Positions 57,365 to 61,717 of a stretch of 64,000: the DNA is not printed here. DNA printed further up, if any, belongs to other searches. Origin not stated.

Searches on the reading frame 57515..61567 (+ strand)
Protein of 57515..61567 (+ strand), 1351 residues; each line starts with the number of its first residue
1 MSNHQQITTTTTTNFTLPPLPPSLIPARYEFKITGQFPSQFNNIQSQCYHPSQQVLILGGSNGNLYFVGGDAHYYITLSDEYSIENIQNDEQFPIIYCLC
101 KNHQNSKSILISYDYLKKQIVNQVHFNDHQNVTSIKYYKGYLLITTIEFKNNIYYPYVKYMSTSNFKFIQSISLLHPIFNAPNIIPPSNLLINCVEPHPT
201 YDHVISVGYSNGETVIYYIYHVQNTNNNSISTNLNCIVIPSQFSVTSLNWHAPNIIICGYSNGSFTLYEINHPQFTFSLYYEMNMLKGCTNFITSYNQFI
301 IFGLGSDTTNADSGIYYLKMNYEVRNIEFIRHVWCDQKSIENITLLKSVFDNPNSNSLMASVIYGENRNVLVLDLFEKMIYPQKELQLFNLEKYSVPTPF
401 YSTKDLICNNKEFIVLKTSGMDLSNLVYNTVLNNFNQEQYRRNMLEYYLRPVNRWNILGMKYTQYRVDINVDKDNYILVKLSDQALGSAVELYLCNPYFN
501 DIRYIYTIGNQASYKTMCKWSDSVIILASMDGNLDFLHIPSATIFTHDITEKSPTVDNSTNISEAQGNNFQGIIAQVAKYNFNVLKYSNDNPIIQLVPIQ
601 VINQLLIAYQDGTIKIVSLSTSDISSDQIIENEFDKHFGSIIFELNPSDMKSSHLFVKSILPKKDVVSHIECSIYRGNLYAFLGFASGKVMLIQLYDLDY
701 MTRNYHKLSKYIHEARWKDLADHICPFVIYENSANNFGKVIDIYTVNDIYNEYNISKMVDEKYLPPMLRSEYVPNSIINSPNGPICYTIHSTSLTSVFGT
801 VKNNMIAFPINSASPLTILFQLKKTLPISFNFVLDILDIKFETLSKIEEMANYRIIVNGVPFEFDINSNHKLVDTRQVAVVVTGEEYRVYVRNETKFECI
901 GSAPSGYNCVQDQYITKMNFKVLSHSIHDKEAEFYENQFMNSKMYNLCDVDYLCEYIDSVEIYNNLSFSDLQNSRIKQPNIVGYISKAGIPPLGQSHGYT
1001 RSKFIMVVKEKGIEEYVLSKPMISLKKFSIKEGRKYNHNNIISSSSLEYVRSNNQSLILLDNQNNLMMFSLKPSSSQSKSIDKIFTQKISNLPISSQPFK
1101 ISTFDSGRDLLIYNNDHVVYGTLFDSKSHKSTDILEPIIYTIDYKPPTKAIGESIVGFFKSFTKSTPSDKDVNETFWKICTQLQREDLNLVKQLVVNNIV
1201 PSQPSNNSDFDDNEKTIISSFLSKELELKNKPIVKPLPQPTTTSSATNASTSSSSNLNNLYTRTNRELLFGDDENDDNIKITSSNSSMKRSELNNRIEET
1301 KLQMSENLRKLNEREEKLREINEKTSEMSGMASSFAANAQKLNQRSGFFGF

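Call 51: search_protein_families(library=pfam, proteins=[window:57515-61567:+], max_evalue=0.001)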
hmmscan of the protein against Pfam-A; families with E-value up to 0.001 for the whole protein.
window:57515-61567:+ (1351 aa): 1 family
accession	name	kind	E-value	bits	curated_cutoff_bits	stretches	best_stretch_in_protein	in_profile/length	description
PF00957.27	Synaptobrevin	-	1.2e-08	35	26.4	1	1290-1345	5-60/89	Synaptobrevin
